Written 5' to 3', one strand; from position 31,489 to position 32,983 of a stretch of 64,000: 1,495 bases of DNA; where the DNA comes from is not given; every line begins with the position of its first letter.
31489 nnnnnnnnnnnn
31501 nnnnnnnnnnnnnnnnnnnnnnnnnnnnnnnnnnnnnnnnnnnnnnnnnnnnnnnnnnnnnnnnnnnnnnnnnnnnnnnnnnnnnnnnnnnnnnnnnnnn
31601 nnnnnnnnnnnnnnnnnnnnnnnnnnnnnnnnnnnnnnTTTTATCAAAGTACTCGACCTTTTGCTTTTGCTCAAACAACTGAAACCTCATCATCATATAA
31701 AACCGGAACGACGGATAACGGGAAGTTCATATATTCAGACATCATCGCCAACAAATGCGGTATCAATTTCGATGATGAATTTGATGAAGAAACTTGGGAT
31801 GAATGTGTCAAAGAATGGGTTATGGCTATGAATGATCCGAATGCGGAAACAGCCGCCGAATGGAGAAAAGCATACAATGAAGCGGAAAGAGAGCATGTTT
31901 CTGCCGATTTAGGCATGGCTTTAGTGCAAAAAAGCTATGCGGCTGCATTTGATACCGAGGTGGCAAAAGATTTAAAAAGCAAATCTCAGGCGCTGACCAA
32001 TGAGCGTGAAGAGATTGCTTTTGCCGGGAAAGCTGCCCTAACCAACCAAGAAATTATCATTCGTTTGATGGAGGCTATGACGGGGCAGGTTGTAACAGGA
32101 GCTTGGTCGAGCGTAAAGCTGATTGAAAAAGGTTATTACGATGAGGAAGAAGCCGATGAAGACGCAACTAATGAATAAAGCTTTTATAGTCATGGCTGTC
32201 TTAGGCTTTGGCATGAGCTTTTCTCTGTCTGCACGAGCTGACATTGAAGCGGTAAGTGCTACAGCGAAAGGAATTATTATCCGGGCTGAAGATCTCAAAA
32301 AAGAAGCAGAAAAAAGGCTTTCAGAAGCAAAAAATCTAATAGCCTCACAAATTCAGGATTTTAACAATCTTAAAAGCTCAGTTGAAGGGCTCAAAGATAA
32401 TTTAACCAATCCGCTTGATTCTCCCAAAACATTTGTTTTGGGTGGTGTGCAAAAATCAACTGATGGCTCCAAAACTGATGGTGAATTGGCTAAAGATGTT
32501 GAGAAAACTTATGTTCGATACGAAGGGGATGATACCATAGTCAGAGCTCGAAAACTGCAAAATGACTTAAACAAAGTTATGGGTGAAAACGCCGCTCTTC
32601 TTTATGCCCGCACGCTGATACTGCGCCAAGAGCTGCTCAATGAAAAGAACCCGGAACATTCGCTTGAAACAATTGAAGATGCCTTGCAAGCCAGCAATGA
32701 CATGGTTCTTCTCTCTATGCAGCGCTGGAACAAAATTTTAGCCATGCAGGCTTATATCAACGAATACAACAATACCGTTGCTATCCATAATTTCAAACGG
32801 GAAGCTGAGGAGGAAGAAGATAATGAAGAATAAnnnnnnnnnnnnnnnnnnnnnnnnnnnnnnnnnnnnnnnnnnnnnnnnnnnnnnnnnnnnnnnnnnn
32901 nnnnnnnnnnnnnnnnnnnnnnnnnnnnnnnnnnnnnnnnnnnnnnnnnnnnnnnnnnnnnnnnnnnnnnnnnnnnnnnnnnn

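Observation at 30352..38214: Block of four translationally coupled secreted helical proteins (608, 226, 418, 1374 aa) at the VirB5/VirB6 position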

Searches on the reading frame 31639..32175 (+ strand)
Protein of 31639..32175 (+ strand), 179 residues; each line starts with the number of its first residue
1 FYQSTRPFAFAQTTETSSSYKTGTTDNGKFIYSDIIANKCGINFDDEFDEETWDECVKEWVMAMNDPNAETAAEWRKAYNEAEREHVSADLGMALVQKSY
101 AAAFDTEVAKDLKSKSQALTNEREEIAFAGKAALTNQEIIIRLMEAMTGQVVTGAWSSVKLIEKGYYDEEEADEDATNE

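Call 68: search_protein_representatives(alignment_id=A6)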
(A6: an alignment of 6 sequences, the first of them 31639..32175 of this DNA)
Query: 6 sequences, 171 profile positions. Proteins with E-value up to 0.001 (for the whole library): 136; up to 1e-10: 57; up to 1e-30: 35. The best 136 are listed.
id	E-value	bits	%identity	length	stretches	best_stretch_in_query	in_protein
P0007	3.9e-88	309.7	-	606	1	2-171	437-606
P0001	2.6e-84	297.2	-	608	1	1-171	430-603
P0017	1.9e-78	278.1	-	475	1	2-168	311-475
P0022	9.9e-78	275.8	-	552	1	2-168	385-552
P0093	1.2e-76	272.2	-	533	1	3-171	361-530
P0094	1.3e-76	272.2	-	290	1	4-169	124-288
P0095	1.7e-75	268.6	-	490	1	6-168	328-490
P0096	1.1e-74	265.9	-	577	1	6-168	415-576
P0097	1.6e-73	262.1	-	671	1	2-168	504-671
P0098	1.8e-73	261.9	-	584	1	3-168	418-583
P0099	1.1e-70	252.8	-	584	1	2-168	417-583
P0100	1.7e-67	242.5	-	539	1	7-169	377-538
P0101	2.7e-65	235.3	-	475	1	2-167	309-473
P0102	8.0e-54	198.0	-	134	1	40-171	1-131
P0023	2.2e-52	193.3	-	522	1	4-170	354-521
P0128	1.3e-17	80.1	-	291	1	4-170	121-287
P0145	1.1e-10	57.6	-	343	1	3-167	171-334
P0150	5.8e-10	55.2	-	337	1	7-157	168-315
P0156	3.1e-09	52.9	-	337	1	11-124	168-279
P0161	1.1e-08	51.1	-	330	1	19-157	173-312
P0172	3.6e-07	46.1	-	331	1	17-152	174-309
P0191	1.3e-05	41.1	-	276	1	20-170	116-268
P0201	9.1e-05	38.3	-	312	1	9-160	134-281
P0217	6.1e-04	35.6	-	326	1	24-168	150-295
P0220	7.0e-04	35.4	-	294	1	9-162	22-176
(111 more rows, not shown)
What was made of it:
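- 30352..32178 (+): P1, 608 aa: VirB5-like protein split by a long disordered linker. Signal peptide res 1-26; VirB5-type N-terminal helix/coiled coil res 27-150 (30430-30801); variable acidic S/T/P-rich linker res 151-430 (30802-31641) with three RR[AP]F motifs and 'AFAQ'; conserved two-Cys helical C-domain res 431-608 (31642-32175). The C-domain family has 136 representative clusters (call 68).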

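Call 70: search_protein_families(library=pfam, alignment_id=A7, max_evalue=0.01)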
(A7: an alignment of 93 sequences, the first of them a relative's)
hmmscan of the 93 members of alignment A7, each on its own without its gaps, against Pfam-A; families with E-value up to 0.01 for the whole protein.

A. member 1, P0125 (220 aa): 0 families

B. families by the number of members that match (of 93 scanned): 74 families (the first 25 are shown)
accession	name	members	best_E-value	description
PF06785.16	UPF0242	10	3.7e-06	Uncharacterised protein family (UPF0242) N-terminus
PF21007.2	FBF1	9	9.2e-06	Fas-binding factor 1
PF13851.11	GAS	8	0.00027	Growth-arrest specific micro-tubule binding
PF04513.17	Baculo_PEP_C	7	1e-08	Baculovirus polyhedron envelope protein, PEP, C terminus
PF07926.17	TPR_MLP1_2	7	0.00024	TPR/MLP1/MLP2-like protein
PF11887.13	Mce4_CUP1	5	1.3e-05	Cholesterol uptake porter CUP1 of Mce4, putative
PF11839.13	Alanine_zipper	5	4.4e-05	Alanine-zipper, major outer membrane lipoprotein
PF13605.11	DUF4141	5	0.0002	Domain of unknown function (DUF4141)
PF02601.20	Exonuc_VII_L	5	0.00057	Exonuclease VII, large subunit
PF23067.1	MG280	4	2.6e-06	Uncharacterised protein MG280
PF09769.14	ApoO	4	1.9e-05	Apolipoprotein O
PF02321.23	OEP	4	0.00032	Outer membrane efflux protein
PF12732.12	YtxH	4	0.00036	YtxH-like protein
PF00038.26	Filament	4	0.00082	Intermediate filament protein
PF18595.6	Nuf2_DHR10-like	3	0.00089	Nuf2, DHR10-like domain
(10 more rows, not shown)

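Call 72: list_cluster_members(proteins=[P0145, P0150, P0156, P0161, P0191, P0201, P0128, P0172, P0220, P0217])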
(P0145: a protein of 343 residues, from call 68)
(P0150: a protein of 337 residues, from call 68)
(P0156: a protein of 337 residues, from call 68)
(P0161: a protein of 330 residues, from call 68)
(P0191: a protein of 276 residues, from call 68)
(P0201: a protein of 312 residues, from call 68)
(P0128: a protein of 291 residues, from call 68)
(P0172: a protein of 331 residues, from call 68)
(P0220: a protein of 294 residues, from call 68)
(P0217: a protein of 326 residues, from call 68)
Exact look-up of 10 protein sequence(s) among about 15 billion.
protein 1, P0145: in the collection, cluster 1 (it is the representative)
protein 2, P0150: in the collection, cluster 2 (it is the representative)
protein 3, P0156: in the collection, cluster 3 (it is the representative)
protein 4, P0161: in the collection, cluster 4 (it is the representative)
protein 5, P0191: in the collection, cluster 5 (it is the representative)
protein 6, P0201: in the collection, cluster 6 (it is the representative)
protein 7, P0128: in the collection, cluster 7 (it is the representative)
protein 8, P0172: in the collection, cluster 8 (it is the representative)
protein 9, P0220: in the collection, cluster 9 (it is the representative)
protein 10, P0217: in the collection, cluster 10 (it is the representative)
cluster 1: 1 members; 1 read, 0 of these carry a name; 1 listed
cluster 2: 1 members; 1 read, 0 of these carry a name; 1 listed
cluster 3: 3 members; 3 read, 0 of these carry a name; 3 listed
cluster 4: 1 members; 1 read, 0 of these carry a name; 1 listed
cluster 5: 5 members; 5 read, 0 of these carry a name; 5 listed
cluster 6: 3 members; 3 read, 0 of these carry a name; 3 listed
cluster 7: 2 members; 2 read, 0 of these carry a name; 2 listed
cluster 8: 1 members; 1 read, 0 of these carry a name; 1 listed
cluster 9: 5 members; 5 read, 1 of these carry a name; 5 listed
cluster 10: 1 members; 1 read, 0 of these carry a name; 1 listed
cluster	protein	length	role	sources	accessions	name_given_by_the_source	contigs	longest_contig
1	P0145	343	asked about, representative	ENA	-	-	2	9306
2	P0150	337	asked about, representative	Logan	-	-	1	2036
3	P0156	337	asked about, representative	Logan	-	-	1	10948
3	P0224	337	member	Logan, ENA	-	-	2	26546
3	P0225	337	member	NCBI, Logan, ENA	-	-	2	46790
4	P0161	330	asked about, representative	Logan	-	-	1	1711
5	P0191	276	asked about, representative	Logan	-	-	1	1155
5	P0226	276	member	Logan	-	-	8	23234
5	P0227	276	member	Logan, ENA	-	-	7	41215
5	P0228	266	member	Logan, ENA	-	-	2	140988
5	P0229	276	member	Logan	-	-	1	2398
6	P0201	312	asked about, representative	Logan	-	-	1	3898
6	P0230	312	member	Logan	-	-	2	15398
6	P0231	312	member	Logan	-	-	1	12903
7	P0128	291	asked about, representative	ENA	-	-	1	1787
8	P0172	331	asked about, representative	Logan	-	-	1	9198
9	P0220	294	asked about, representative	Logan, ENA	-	-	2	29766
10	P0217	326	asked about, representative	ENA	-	-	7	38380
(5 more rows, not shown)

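Call 73: find_encoding_contigs(protein=P0225, flank=10000, max_places=1)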
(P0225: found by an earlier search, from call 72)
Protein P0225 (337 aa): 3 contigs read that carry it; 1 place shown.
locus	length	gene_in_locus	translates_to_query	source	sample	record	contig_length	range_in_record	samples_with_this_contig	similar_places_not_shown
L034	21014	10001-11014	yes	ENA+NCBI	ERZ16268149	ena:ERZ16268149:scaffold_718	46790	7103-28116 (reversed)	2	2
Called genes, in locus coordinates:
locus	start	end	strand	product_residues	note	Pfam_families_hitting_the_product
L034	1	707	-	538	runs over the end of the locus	PF00263:Secretin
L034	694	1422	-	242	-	PF10671:TcpQ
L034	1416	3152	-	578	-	-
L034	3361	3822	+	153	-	PF04956:TrbC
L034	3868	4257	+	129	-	PF04956:TrbC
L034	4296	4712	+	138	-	PF04956:TrbC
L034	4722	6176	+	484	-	PF04956:TrbC (weak)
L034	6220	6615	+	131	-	-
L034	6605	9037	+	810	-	PF27097:VirB4_TrbE_N (weak), PF03135:CagE_TrbE_VirB, PF19044:P-loop_TraG (faint)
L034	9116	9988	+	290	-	-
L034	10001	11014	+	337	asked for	-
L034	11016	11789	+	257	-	-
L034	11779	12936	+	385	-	-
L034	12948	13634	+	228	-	-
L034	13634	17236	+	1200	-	-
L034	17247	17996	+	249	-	PF04335:VirB8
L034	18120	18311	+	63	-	-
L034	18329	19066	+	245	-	PF04335:VirB8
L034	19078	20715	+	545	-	PF03524:CagX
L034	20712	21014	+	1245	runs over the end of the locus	-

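Call 74: find_encoding_contigs(protein=P0227, flank=10000, max_places=1)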
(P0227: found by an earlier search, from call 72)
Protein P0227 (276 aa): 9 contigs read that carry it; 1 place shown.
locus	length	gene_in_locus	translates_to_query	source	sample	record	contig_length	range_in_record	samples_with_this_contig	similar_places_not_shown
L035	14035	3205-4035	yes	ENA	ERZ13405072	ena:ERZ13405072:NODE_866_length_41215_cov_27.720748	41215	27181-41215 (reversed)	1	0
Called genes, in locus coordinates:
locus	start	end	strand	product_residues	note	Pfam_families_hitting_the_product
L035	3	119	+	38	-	?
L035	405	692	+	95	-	-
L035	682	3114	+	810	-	PF27097:VirB4_TrbE_N (weak), PF03135:CagE_TrbE_VirB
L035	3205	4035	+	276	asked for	-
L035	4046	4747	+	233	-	-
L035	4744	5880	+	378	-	-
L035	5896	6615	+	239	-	-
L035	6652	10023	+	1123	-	-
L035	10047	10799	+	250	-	PF04335:VirB8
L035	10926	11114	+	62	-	-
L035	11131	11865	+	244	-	PF04335:VirB8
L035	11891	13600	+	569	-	PF03524:CagX, PF05036:SPOR (weak)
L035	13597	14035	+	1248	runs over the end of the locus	-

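Call 76: search_protein_families(library=pfam, proteins=[L034:9116-9988:+, L034:10001-11014:+, L034:11016-11789:+, L034:11779-12936:+, L034:12948-13634:+, L035:3205-4035:+, L035:4046-4747:+, L035:4744-5880:+, L035:5896-6615:+, L035:6652-10023:+], max_evalue=1)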
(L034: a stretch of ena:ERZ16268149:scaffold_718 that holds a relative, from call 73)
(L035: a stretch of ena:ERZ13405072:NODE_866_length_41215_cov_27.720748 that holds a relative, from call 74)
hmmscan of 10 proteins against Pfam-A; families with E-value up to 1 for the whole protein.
L034:9116-9988:+ (290 aa): 19 families
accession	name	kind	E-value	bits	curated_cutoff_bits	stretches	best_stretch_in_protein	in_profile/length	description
PF06008.19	Laminin_I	-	5.9e-07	29.9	34.6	2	115-192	40-117/259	Laminin Domain I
PF06103.16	DUF948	-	7.6e-06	26.5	37.2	2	231-287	22-78/89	Bacterial protein of unknown function (DUF948)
PF00804.31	Syntaxin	-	0.00045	20.5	26.7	1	227-287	8-68/157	Syntaxin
PF04977.20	DivIC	-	0.0041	17.3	28.9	1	219-273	8-62/80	Septum formation initiator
PF12296.13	HsbA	-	0.0067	17.3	33.5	1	35-82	39-84/121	Hydrophobic surface binding protein A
PF05837.17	CENP-H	-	0.012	15.9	29.9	1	71-194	25-147/202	Centromere protein H (CENP-H)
PF17675.6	APG6_N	-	0.019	15.8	45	0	82-196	12-106/132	Apg6 coiled-coil region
PF18121.7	TFA2_Winged_2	-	0.026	14.7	26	0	231-258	21-48/60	TFA2 Winged helix domain 2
PF23735.1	KIF9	-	0.057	14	31.9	1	153-250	28-122/140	Kinesin-like protein KIF9 domain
PF14612.12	Ino80_Iec3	-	0.14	12.7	27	1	245-283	8-46/70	IEC3 subunit of the Ino80 complex, chromatin re-modelling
PF14662.11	KASH_CCD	-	0.15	12.5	43.3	2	193-283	26-115/191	Coiled-coil region of CCDC155 or KASH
PF17565.7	DUF5471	-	0.2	12.4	25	1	123-173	19-69/70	Family of unknown function (DUF5471)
PF02609.21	Exonuc_VII_S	-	0.2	12.2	24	1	179-204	24-49/52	Exonuclease VII small subunit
PF08702.15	Fib_alpha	-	0.21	12.2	29.9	1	35-108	54-124/143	Fibrinogen alpha/beta chain family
PF07323.17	DUF1465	-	0.31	11.3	25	1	115-180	68-136/153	Protein of unknown function (DUF1465)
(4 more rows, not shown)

L034:10001-11014:+ (337 aa): 4 families
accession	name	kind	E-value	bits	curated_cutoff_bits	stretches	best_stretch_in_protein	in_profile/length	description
PF04977.20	DivIC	-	0.0051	17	28.9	1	17-67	6-56/80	Septum formation initiator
PF09222.16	Fim-adh_lectin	-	0.041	13.8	25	1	144-221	64-141/171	Fimbrial adhesin F17-AG, lectin domain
PF18373.7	Spectrin_2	-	0.055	14.1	26.4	1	43-94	17-69/78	Spectrin like domain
PF07323.17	DUF1465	-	0.56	10.5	25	0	17-103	60-146/153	Protein of unknown function (DUF1465)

L034:11016-11789:+ (257 aa): 1 family
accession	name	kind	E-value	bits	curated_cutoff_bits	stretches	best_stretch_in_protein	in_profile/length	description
PF12698.13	ABC2_membrane_3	-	0.027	14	31.6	1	9-154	13-134/347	ABC-2 family transporter protein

L034:11779-12936:+ (385 aa): 15 families
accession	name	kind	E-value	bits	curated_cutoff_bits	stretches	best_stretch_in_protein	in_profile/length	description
PF04513.17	Baculo_PEP_C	-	0.00039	20.9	38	1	56-169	28-135/140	Baculovirus polyhedron envelope protein, PEP, C terminus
PF04048.20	Sec8_N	-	0.0017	18.7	26.8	1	78-170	41-129/142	Exocyst complex component Sec8 N-terminal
PF13863.11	DUF4200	-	0.0028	18.4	29.7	1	65-139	33-107/119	Domain of unknown function (DUF4200)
PF04108.17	ATG17_like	-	0.0034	17.4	43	2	79-303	44-260/355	Autophagy protein ATG17-like domain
PF22326.1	MMS21_N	-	0.0043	17.6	27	1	113-193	4-87/103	E3 SUMO-protein ligase MMS21, N-terminal domain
PF19007.6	DUF5736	-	0.051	13.2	27.4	1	49-98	136-185/240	Domain of unknown function (DUF5736)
PF10241.14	KxDL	-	0.058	14.1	27.2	1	165-236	9-79/86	Uncharacterized conserved protein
PF02601.20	Exonuc_VII_L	-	0.097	12.6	35.9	1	25-170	137-265/315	Exonuclease VII, large subunit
PF04610.19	TrbL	-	0.21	11.8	25.9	1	4-83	26-99/215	TrbL/VirB6 plasmid conjugal transfer protein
PF07889.17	DUF1664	-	0.37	11.3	34.6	1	118-191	40-113/124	Protein of unknown function (DUF1664)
PF05873.17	Mt_ATP-synt_D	-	0.58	10.4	27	0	112-184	66-137/154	ATP synthase D chain, mitochondrial (ATP5H)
PF06248.19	Zw10_N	-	0.74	10.9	26.3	0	97-148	6-57/93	Centromere/kinetochore Zw10 N-terminal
PF00038.26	Filament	-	0.9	9.5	40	0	66-169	185-281/313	Intermediate filament protein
PF14931.11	IFT20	-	0.91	10.2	27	0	69-144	22-97/119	Intraflagellar transport complex B, subunit 20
PF13801.11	Metal_resist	-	0.98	10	29.2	0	186-270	37-121/125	Heavy-metal resistance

L034:12948-13634:+ (228 aa): 1 family
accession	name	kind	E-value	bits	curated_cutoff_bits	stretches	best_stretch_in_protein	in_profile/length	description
PF13270.11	CCDC28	-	0.0071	17.1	25.6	1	132-201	23-84/88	Coiled-coil domain-containing protein 28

L035:3205-4035:+ (276 aa): 2 families
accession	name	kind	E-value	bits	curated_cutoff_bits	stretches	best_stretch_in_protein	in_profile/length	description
PF11773.13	ComGE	-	0.027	14.8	25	1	212-248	28-63/82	Competence system putative prepilin ComGE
PF24950.1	Fn3_Dep-1_6th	-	0.12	13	25.5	1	186-260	5-80/107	Dep-1 sixth Fn3-like domain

L035:4046-4747:+ (233 aa): 6 families
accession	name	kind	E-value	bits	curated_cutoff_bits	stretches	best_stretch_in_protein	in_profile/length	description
PF11505.13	DUF3216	-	0.016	15.8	25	1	84-123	28-67/91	Protein of unknown function (DUF3216)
PF21832.1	DUF6892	-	0.041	14.5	24.6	1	82-139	45-103/136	Family of unknown function (DUF6892)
PF12732.12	YtxH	-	0.089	13.7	37.5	1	15-63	14-68/71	YtxH-like protein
PF05563.18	SpvD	-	0.098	12.8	25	0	73-149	125-199/212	Salmonella plasmid virulence protein SpvD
PF01548.23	DEDD_Tnp_IS110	-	0.29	11.3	29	1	167-212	108-153/155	Transposase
PF16516.10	CC2-LZ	-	0.99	10.3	35.3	1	26-67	5-46/100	Leucine zipper of domain CC2 of NEMO, NF-kappa-B essential modulator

L035:4744-5880:+ (378 aa): 6 families
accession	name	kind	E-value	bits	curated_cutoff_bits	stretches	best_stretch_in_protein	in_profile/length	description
PF16331.10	TolA_bind_tri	-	0.01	16.3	30.1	1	174-233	8-67/76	TolA binding protein trimerisation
PF01527.26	HTH_Tnp_1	-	0.033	14.8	24.1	1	53-84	22-53/75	Transposase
PF00067.27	p450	-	0.15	11.2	22.8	1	143-318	111-282/462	Cytochrome P450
PF06825.17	HSBP1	-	0.17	12.2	28.6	1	211-234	26-49/51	Heat shock factor binding protein 1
PF01166.23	TSC22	-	0.22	12.1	30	0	36-77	15-55/57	TSC-22/dip/bun family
PF10668.15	Phage_terminase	-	0.3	11.2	22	1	52-86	22-53/67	Phage terminase small subunit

L035:5896-6615:+ (239 aa): 1 family
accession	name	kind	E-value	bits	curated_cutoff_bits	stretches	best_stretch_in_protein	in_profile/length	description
PF19967.4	VMAP-M5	-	0.026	14.9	27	1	141-203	15-73/136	vWA-MoxR associated protein middle region (VMAP-M) 5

L035:6652-10023:+ (1123 aa): 2 families
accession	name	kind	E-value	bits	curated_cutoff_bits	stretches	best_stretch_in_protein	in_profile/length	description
PF24922.1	ACBP4_C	-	0.0048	17.6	31.2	1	373-445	6-77/105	Acyl-CoA-binding domain-containing protein 4-6, C-terminal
PF21750.2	DACNH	-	0.14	12.5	27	0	571-612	33-74/107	Probable sensor domain DACNH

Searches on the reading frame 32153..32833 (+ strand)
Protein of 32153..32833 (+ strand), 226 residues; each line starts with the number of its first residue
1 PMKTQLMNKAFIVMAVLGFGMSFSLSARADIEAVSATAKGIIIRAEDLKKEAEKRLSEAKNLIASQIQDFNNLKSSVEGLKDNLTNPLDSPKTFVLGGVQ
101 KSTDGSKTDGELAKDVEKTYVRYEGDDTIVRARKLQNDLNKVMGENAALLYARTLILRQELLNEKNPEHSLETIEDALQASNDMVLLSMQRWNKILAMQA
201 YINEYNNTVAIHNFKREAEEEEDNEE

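Call 5: search_protein_families(library=pfam, proteins=[window:32153-32833:+], max_evalue=1)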
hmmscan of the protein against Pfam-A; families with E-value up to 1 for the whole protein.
window:32153-32833:+ (226 aa): 5 families
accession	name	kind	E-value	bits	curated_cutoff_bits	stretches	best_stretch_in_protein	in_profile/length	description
PF24627.1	PUMA_CC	-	0.013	15.9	30.1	1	45-85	27-67/74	PUMA coiled-coil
PF14113.12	Tae4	-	0.021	15.3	27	1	114-148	24-56/125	Type VI secretion system (T6SS), amidase effector protein 4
PF06103.16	DUF948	-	0.086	13.5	37.2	1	10-84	9-84/89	Bacterial protein of unknown function (DUF948)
PF02465.23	FliD_N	-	0.12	13.4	24.8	1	49-95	16-61/97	Flagellar hook-associated protein 2 N-terminus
PF03730.19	Ku_C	-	0.27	12.2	23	0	156-222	18-84/90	Ku70/Ku80 C-terminal arm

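Call 11: search_protein_families(library=ncbifam, proteins=[window:32153-32833:+], max_evalue=10)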
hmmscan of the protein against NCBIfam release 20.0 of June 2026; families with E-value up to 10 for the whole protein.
window:32153-32833:+ (226 aa): 0 families

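Call 16: find_homologous_proteins(query=window:32153-32833:+, max_evalue=0.001)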
Query window:32153-32833:+ (226 aa): 11 proteins with E <= 0.001 among 516 candidates.
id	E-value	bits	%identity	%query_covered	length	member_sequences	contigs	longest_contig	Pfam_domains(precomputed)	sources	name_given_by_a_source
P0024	3.9e-129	446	97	100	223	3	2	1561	-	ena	-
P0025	1.7e-128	444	94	95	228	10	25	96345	-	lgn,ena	-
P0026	1.4e-52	197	49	89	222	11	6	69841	-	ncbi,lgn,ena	-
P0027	3.2e-52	195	48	96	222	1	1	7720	-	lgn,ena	-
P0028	2.2e-44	170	47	88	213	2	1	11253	-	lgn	-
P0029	8.5e-44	168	45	93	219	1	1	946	-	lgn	-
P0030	6.4e-41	159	43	92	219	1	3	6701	-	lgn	-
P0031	6.9e-41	158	45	93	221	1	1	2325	-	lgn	-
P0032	9.5e-41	158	43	91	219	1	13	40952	-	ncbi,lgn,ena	-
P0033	9.1e-37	145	40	97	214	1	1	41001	-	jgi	-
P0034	6.3e-34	136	45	73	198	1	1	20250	PF02581.24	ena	-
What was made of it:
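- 32156..32833 (+): P2, 225 aa: exported helical protein of VirB5 size; weakest VirB5-like signal. 11 homologue clusters (call 16).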
